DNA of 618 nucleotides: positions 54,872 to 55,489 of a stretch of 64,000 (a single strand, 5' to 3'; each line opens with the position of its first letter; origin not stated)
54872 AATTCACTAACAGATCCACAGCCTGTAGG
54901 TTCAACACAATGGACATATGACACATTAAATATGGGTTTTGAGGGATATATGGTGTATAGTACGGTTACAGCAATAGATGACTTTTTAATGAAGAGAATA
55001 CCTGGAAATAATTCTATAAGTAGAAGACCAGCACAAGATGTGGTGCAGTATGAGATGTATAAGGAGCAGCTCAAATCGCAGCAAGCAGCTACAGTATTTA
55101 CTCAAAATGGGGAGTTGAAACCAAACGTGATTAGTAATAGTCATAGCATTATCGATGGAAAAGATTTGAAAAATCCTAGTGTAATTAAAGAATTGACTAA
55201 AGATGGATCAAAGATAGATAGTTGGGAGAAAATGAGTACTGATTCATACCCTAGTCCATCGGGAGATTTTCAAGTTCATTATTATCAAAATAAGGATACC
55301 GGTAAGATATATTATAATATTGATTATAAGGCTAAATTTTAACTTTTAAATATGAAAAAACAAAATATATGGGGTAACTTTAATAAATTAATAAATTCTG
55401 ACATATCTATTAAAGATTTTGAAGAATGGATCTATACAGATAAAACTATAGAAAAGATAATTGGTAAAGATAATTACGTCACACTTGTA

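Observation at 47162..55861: Giant RHS/YD-repeat polymorphic toxin with uncharacterised C-terminal toxin domain and downstream immunity gene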

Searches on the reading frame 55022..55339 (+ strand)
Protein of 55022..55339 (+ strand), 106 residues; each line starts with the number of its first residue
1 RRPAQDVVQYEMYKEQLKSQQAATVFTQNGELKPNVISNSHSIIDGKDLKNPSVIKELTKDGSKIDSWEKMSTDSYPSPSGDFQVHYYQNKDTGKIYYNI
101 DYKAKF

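Call 24: search_solved_structures(query=A1, max_evalue=10, show_alignments=3)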
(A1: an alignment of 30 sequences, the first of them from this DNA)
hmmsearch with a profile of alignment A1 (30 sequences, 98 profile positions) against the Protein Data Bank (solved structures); distinct sequences matched with E-value up to 10: 1.
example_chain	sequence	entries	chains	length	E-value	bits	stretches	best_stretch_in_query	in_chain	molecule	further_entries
8oz7_A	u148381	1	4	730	0.16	15.3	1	38-84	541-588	AbiA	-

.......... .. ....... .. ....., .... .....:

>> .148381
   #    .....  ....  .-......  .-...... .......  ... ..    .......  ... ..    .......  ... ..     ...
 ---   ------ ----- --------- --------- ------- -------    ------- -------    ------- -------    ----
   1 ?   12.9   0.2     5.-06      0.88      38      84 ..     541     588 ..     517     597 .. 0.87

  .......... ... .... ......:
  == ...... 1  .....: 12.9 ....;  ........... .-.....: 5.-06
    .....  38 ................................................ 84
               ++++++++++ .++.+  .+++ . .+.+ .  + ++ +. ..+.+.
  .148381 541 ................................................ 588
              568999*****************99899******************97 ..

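Call 25: find_homologous_proteins(query=A1, max_evalue=0.00001)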
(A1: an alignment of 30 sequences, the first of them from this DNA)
Query A1 (30 sequences) (98 aa, profile of the alignment): 33 proteins with E <= 0.00001 among 534 candidates.
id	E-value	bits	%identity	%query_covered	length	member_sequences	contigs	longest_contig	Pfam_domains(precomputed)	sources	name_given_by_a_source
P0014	2.0e-33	132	53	94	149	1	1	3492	-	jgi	jgi:hypothetical protein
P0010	2.2e-33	132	52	93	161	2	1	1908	-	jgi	jgi:hypothetical protein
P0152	1.3e-32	129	46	91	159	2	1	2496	-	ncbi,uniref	ncbi:hypothetical protein, partial [Micromonospora sp. KC207]|uniref:hypothetical protein n=1 Tax=Mi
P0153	1.6e-32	129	51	94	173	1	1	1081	-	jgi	jgi:hypothetical protein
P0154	7.9e-32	127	55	97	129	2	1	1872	-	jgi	jgi:hypothetical protein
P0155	3.3e-31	125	44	91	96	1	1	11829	-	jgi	jgi:hypothetical protein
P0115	2.0e-29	119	37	95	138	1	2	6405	-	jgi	jgi:hypothetical protein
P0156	4.4e-29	118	40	95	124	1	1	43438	-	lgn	-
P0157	3.3e-27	112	48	84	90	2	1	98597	-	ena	-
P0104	8.5e-27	111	42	96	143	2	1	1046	-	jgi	jgi:hypothetical protein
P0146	8.9e-27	111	40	95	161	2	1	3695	-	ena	-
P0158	9.2e-27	111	45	79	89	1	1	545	-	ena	-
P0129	5.7e-26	108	44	98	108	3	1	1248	-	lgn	-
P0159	1.9e-25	107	38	95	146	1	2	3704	-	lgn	-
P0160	7.0e-25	105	57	71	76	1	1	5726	-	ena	-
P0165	1.6e-20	91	39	99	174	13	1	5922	-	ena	-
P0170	8.0e-17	79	52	59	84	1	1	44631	-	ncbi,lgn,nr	ncbi:MAG TPA: hypothetical protein VNK03_07050 [Gammaproteobacteria bacterium]|nr:hypothetical prote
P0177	1.5e-7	49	43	52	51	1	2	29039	-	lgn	-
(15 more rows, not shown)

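Call 30: find_related_loci(query=A3, collection=genome_contigs, flank=5000)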
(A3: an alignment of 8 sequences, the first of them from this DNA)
Query A3 (98 aa) in genome_contigs; peptide patterns used: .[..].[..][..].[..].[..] (x = any residue, [..] = any of these).
47 stretches matched a pattern; 17 encode a relative of the query (tblastn E <= 1e-3); 17 distinct loci.
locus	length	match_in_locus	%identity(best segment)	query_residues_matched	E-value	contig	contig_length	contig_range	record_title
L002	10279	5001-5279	58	6-98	6e-35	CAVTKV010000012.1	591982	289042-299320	MAG: uncultured Acidimicrobiales bacterium isolate MFD06742.bin.2.133 genome assembly, contig: contig_36249, whole genom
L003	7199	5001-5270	55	8-98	6e-30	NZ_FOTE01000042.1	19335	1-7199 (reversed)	Paenibacillus sp. 1_12, whole genome shotgun sequence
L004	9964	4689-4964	52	7-98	5e-30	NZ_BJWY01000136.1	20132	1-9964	Nocardia seriolae NBRC 15557 sequence136, whole genome shotgun sequence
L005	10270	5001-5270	54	8-98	1e-28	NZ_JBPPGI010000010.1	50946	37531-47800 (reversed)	Gorillibacterium sp. sgz500922 Scaffold10, whole genome shotgun sequence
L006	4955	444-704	47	9-95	9e-28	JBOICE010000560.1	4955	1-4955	MAG: Pseudomonas sp. isolate M3-S_concoct.bin.132_sub k127_915105, whole genome shotgun sequence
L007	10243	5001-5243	53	8-88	2e-27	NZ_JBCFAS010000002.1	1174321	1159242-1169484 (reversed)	MAG: Sedimentibacter sp. isolate metabat2.bin.1 NODE_4_length_1174321_cov_80.495276, whole genome shotgun sequence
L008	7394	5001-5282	48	4-98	5e-26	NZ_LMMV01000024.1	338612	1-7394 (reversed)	Pseudorhodoferax sp. Leaf267 contig_6, whole genome shotgun sequence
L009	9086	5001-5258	45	3-98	1e-22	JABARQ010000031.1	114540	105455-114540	MAG: Prosthecobacter sp. isolate Bin_70R c_000000000787, whole genome shotgun sequence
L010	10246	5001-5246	40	7-98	8e-21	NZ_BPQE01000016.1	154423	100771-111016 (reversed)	Methylobacterium aerolatum strain DSM 19013 entry16, whole genome shotgun sequence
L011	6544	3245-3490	40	7-98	3e-19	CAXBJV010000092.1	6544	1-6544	MAG TPA_asm: uncultured Woeseiaceae bacterium isolate ERR2762122_metabat2_19 genome assembly, contig: ERZ3421826.17410,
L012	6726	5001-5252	41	5-98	3e-19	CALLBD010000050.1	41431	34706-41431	MAG: uncultured Caulobacterales bacterium isolate L4_Bin_Bin_68_2 genome assembly, contig: c_000000296035, whole genome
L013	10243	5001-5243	45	8-98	9e-19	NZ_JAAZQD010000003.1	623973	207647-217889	Oleiagrimonas citrea strain MEBiC09124 NODE_3_length_623973_cov_18.242732_cov_18.242732, whole genome shotgun sequence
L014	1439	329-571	37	6-96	4e-18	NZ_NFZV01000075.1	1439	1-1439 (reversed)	Alkalilimnicola ehrlichii strain AK92 NODE_75_length_1439_cov_35.3507_ID_149, whole genome shotgun sequence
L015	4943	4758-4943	44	12-83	2e-15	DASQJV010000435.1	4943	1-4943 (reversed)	MAG TPA_asm: Allosphingosinicella sp. isolate SMAG_U11895 k141_119802, whole genome shotgun sequence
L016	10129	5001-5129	65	46-88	3e-15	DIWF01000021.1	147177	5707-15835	MAG TPA_asm: Firmicutes bacterium UBA6113 UBA6113_contig_15832, whole genome shotgun sequence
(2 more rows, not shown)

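Call 34: predict_structure(alignment_id=A2)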
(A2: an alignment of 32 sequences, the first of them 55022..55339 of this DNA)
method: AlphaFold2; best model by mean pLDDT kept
length: 106 residues; sequences in the alignment: 32
mean_pLDDT: 88.3   pTM: 0.73
mean pLDDT of the five models: 88.3, 85.3, 83.5, 82.9, 82.6
residues with pLDDT >= 90: 65; 70-90: 33; 50-70: 7; < 50: 1
segments of 3 or more residues with pLDDT < 50: none
pLDDT, mean of each block of 10 residues (from residue 1): 67 79 87 95 97 96 97 91 94 93 69
secondary structure, 60 per line:
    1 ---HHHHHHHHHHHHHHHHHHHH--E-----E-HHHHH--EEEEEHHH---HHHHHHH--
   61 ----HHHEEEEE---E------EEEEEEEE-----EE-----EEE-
elements in order: H4-23 H34-38 E41-45 H52-58 E68-72 E83-90 E103-105

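Call 36: search_protein_families(library=pfam, alignment_id=A4, max_evalue=0.1)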
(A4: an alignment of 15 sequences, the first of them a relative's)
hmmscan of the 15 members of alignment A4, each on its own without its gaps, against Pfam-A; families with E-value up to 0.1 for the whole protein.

A. member 1, L007:5292-5672:+ (127 aa): 0 families

B. families by the number of members that match (of 15 scanned): 2 families
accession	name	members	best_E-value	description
PF24644.1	DUF7638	1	0.0091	Domain of unknown function (DUF7638)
PF21955.1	CarG-like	1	0.063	Carbapenem resistance protein CarG-like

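Call 40: fold_search(model_id=the predicted structure, library=pdb)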
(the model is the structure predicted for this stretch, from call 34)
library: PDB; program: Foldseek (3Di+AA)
matches with E <= 10: 379; with E <= 0.001: 0
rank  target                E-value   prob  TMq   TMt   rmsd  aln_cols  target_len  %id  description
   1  8at6_E                1.6e-01  0.23  0.25  0.14  13.6        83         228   11  Cryo-EM structure of yeast Elp456 subcomplex (released 2022-12-07)
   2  4a8j_E                2.6e-01  0.18  0.25  0.14  13.8        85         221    9  Crystal Structure of the Elongator subcomplex Elp456 (released 2012-02-22)
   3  4a8j_B                3.2e-01  0.16  0.25  0.14  13.8        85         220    9  Crystal Structure of the Elongator subcomplex Elp456 (released 2012-02-22)
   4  8at6_B                4.1e-01  0.14  0.25  0.13  13.2        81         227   11  Cryo-EM structure of yeast Elp456 subcomplex (released 2022-12-07)
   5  4ejs_B                4.3e-01  0.38  0.29  0.16   8.8        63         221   10  Structure of yeast elongator subcomplex Elp456 (released 2012-05-02)
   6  6kon_C                6.6e-01  0.06  0.19  0.03  21.4       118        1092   11  Mycobacterium tuberculosis initial transcription complex comprising sigma H and 5'-OH RNA of 5 nt (released 2020-03-11)
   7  8asv_E                8.0e-01  0.09  0.25  0.13  14.5        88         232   11  Cryo-EM structure of yeast Elongator complex (released 2022-12-07)
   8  8asv_H                9.0e-01  0.09  0.25  0.13  14.0        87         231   10  Cryo-EM structure of yeast Elongator complex (released 2022-12-07)
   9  2mb7_MODEL_1_A        1.0e+00  0.20  0.23  0.33   2.3        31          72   19  Solution structure of MBD3 methylcytosine binding domain (released 2013-12-11)
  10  3i36                  1.1e+00  0.16  0.21  0.09   5.0        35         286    8  Crystal Structure of Rat Protein Tyrosine Phosphatase eta Catalytic Domain (released 2010-06-23)
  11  6d1t_A                1.2e+00  0.16  0.24  0.34   2.2        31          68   19  Complex of MBD1-MBD and methylated DNA (released 2018-05-09)
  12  2bz0_A                1.5e+00  0.15  0.22  0.15   2.6        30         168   23  Crystal Structure of E. coli GTP cyclohydrolase II in complex with GTP analogue, GMPcPP, and Zinc (released 2005-08-19)
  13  3riq                  1.6e+00  0.10  0.25  0.07  10.1        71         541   13  Siphovirus 9NA tailspike receptor binding domain (released 2012-02-29)
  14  2nz6                  1.7e+00  0.08  0.22  0.11  12.9        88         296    8  Crystal structure of the PTPRJ inactivating mutant C1239S (released 2006-12-12)
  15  8ro9_A                1.9e+00  0.08  0.22  0.08   7.3        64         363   14  Human cohesin SMC1A-HD(longCC-EQ)/RAD21-C complex - Open/closed P-loop conformation (released 2024-09-11)
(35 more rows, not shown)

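Call 63: find_related_loci(query=A3, collection=metagenome_contigs, flank=3000)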
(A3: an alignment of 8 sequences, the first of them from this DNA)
Query A3 (98 aa) in metagenome_contigs; peptide patterns used: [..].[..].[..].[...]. (x = any residue, [..] = any of these).
600 stretches matched a pattern (row limit reached: there are more); 40 encode a relative of the query (tblastn E <= 1e-3); 40 distinct loci.
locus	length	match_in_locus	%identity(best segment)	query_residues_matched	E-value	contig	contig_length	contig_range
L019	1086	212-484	59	8-98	1e-34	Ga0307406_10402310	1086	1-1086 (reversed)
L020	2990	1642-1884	58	8-88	8e-29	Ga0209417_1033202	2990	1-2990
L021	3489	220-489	53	8-98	7e-29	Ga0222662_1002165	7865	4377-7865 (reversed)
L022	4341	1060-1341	51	7-98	2e-28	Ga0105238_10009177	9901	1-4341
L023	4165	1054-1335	51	7-98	2e-28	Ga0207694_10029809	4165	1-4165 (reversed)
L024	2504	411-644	55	8-85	9e-28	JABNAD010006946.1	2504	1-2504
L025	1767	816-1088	51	8-98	3e-27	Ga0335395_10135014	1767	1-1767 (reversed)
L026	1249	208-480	47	8-98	8e-27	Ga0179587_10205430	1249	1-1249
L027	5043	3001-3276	45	7-98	2e-24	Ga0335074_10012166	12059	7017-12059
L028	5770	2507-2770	48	8-95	9e-24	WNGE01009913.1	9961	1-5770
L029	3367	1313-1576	48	8-95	9e-24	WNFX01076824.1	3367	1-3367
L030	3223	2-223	51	25-98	6e-23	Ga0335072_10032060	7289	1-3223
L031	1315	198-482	45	1-95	1e-22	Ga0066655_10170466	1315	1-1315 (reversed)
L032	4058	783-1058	44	3-95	1e-20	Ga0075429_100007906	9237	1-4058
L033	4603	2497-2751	40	1-95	3e-20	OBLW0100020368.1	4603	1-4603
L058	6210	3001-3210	31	15-82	1e-6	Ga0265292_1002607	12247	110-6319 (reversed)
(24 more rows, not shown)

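Call 69: search_protein_families(library=pfam, proteins=[L058:3255-3554:+], max_evalue=5)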
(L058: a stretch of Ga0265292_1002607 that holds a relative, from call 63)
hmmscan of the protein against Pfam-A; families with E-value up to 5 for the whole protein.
L058:3255-3554:+ (100 aa): 2 families
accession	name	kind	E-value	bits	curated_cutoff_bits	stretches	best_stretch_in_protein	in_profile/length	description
PF10675.14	DUF2489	-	6.5e-05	23.4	27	1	26-93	63-130/130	Protein of unknown function (DUF2489)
PF05458.17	Siva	-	0.25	11.5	26.2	1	64-94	16-46/173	Cd27 binding protein (Siva)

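Call 70: search_protein_families(library=pfam, alignment_id=A1, max_evalue=10)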
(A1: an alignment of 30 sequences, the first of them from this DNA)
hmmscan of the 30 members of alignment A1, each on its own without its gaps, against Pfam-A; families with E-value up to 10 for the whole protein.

A. member 1, seq(98 aa): 0 families

B. families by the number of members that match (of 30 scanned): 14 families
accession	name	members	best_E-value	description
PF07011.16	Elf4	1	0.0024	Early Flowering 4 domain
PF16246.10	DUF4903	1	0.029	Domain of unknown function (DUF4903)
PF04985.20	Phage_tube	1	0.05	Phage tail tube protein FII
PF16924.11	DpaA_N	1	0.055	Dipicolinate synthase subunit A N-terminal domain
PF03026.21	CM1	1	0.06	Influenza C virus M1 protein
PF20582.4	UPF0758_N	1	0.06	UPF0758 N-terminal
PF21379.2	Gp6-like_1st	1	0.071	Baseplate wedge protein gp6-like, helical domain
PF15522.11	Ntox14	1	0.079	Novel toxin 14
PF25632.1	Fusello_VP2_Capsid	1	0.084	Fusellovirus capsid protein VP2 family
PF17451.8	Glyco_hyd_101C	1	0.1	Glycosyl hydrolase 101 beta sandwich domain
PF19999.4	fvmX3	1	0.12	FtsH ternary system domain X3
PF24988.1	NEW1_HB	1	0.12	NEW1 helical bundle domain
PF14152.11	YfhE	1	0.13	YfhE-like protein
PF00397.32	WW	1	0.96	WW domain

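Call 71: search_protein_families(library=ncbifam, alignment_id=A1, max_evalue=10)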
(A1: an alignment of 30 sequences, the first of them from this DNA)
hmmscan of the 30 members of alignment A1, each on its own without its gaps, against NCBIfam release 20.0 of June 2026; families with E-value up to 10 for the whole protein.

A. member 1, seq(98 aa): 0 families

B. families by the number of members that match (of 30 scanned): 8 families
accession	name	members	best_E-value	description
NF040625.1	HacB2_Meth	1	0.03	homoaconitase small subunit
NF001199.0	PRK00164.2-1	1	0.032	GTP 3',8-cyclase MoaA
NF006971.0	PRK09441.1-4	1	0.062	alpha-amylase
NF007148.0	PRK09585.3-2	1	0.072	anhydro-N-acetylmuramic acid kinase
NF004593.0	PRK05928.4-2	1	0.15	uroporphyrinogen-III synthase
TIGR04111.1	BcepMu_gp16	1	0.17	phage-associated protein, BcepMu gp16 family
NF009848.0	PRK13318.1-6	1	0.18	type III pantothenate kinase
NF006162.0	PRK08306.1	1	0.2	dipicolinate synthase subunit DpsA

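Call 81: find_encoding_contigs(protein=P0165, flank=3000, max_places=3)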
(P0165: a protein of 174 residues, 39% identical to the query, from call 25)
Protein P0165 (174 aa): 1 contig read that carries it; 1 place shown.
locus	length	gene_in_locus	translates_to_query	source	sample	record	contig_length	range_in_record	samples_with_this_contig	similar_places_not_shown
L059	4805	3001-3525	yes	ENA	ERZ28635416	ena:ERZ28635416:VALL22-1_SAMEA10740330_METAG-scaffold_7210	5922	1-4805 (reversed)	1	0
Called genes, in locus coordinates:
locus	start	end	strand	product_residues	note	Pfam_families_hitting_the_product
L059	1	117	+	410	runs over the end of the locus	?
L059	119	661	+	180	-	-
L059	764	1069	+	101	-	PF16277:DUF4926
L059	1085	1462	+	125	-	-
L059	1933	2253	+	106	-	PF26541:MafI2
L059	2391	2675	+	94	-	-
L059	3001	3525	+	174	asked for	-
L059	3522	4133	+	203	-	-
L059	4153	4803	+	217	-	?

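Call 82: find_encoding_contigs(protein=P0170, flank=3000, max_places=2)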
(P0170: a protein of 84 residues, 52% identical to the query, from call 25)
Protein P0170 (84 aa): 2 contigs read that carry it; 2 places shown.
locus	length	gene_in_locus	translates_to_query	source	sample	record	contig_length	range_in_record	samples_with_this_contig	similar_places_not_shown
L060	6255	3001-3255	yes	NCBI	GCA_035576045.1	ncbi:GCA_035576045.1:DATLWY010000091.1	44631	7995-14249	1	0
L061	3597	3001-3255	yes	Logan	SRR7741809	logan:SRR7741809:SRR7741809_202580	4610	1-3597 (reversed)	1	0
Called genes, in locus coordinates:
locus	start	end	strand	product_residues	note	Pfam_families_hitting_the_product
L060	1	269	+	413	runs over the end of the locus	PF00108:Thiolase_N, PF00109:ketoacyl-synt, PF02803:Thiolase_C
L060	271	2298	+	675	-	PF00378:ECH_1, PF16113:ECH_2, PF02737:3HCDH_N, PF00725:3HCDH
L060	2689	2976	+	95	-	-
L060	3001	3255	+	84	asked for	-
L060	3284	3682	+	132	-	-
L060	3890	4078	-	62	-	-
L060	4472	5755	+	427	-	PF03349:Toluene_X, PF13505:OMP_b-brl (faint), PF10677:DUF2490 (faint)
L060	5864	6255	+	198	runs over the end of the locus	PF00440:TetR_N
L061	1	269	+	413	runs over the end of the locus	PF00108:Thiolase_N, PF00109:ketoacyl-synt, PF02803:Thiolase_C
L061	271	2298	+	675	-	PF00378:ECH_1, PF16113:ECH_2, PF02737:3HCDH_N, PF00725:3HCDH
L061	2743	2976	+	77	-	-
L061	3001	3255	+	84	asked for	-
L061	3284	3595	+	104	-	?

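Call 83: find_encoding_contigs(protein=P0177, flank=3000, max_places=2)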
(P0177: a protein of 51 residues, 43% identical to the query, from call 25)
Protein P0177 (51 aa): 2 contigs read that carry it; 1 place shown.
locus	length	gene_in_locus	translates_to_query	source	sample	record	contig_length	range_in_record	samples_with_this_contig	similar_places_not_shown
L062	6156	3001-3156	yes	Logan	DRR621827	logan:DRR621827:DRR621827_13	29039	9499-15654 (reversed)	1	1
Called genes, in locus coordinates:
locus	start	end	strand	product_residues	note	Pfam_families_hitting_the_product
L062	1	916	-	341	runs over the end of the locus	PF01497:Peripla_BP_2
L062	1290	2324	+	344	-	PF01112:Asparaginase_2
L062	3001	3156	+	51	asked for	-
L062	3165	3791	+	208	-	-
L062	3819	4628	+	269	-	PF04830:DUF637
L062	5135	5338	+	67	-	-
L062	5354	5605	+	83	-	-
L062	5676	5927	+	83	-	PF15600:Imm64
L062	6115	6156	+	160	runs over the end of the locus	-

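Call 84: find_encoding_contigs(protein=P0156, flank=3000, max_places=2)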
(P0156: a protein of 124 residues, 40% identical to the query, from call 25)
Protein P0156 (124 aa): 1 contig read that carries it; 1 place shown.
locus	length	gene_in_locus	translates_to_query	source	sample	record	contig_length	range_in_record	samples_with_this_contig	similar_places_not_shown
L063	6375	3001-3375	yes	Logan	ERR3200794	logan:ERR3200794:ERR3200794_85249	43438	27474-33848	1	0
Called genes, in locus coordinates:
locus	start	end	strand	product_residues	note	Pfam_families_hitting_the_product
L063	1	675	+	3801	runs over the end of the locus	PF05593:RHS_repeat (faint), PF25023:TEN_YD-shell (faint)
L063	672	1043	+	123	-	-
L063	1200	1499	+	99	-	-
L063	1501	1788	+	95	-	-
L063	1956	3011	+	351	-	-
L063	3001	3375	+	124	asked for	-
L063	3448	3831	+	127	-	-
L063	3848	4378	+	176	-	PF13328:HD_4, PF01966:HD (weak)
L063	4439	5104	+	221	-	-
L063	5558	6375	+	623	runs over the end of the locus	PF00122:E1-E2_ATPase, PF00702:Hydrolase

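Call 93: fold_search(model_id=the predicted structure, library=viral)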
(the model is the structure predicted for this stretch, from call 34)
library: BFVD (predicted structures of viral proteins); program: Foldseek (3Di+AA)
matches with E <= 10: 468; with E <= 0.001: 0
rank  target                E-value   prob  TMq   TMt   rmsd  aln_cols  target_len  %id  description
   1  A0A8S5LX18            4.7e-03  1.00  0.44  0.47   3.4        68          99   28  Uncharacterized protein [Siphoviridae sp. ctRiO19]
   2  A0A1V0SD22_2          1.0e-02  1.00  0.48  0.07   3.0        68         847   25  Putative hemagglutinin [Indivirus ILV1]
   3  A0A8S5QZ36            6.8e-02  0.96  0.37  0.10   3.9        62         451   21  Minor capsid protein [Siphoviridae sp. cttWj13]
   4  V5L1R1                3.0e-01  0.72  0.39  0.13   3.9        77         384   13  (no name in the UniProt tables at hand)
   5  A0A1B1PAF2            3.2e-01  0.38  0.24  0.37   3.5        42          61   14  Uncharacterized protein [Bacillus phage Aurora]
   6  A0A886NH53            3.2e-01  0.25  0.22  0.14   8.1        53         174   11  (no name in the UniProt tables at hand)
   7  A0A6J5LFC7            4.0e-01  0.33  0.26  0.23   4.5        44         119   14  Uncharacterized protein [uncultured Caudovirales phage]
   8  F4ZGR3                4.6e-01  0.25  0.22  0.10   4.8        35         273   17  (no name in the UniProt tables at hand)
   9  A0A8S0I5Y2            4.8e-01  0.28  0.23  0.13   5.3        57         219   14  (no name in the UniProt tables at hand)
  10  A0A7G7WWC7            5.8e-01  0.15  0.24  0.26   4.8        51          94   18  Uncharacterized protein [Rhizobium phage AF3]
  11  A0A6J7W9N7            6.6e-01  0.14  0.22  0.28  11.7        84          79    6  Uncharacterized protein [uncultured Caudovirales phage]
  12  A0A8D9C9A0            7.0e-01  0.09  0.17  0.15  12.1        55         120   18  Uncharacterized protein [uncultured marine phage]
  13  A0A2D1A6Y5            7.9e-01  0.12  0.27  0.18  15.7        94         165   15  Uncharacterized protein [Rhodococcus phage Trina]
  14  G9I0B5                8.4e-01  0.08  0.28  0.05  19.6       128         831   14  Vp91 capsid protein [Helicoverpa zea nudivirus 2]
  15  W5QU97                8.9e-01  0.21  0.28  0.23   8.4        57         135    9  Uncharacterized protein [Bacillus phage BPS10C]
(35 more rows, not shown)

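Call 94: search_protein_families(library=phrogs, alignment_id=A1, max_evalue=0.01)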
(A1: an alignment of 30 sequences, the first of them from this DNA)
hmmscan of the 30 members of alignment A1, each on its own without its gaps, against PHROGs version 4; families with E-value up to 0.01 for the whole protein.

A. member 1, seq(98 aa): 0 families

B. families by the number of members that match (of 30 scanned): 1 family
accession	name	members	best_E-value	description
phrog_36601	-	1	0.0061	tail fiber protein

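Call 95: search_protein_families(library=padloc, proteins=[L058:3255-3554:+, L007:5292-5672:+], max_evalue=0.1)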
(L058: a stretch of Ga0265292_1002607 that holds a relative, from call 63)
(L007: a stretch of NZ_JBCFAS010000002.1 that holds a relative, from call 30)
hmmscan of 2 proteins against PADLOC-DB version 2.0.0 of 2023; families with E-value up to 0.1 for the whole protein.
L058:3255-3554:+ (100 aa): 0 families

L007:5292-5672:+ (127 aa): 0 families

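Call 104: search_protein_families(library=ncbifam, alignment_id=A4, max_evalue=0.1)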
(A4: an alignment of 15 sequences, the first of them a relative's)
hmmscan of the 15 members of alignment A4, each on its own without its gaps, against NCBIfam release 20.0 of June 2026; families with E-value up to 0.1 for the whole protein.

A. member 1, L007:5292-5672:+ (127 aa): 0 families

B. families by the number of members that match (of 15 scanned): 3 families
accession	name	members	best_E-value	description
NF000797.0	PRK00054.1-2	1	0.019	dihydroorotate dehydrogenase electron transfer subunit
NF033772.1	pheromone_VP1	1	0.027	peptide pheromone VP1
TIGR03887.1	thiocyan_alph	1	0.064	thiocyanate hydrolase subunit gamma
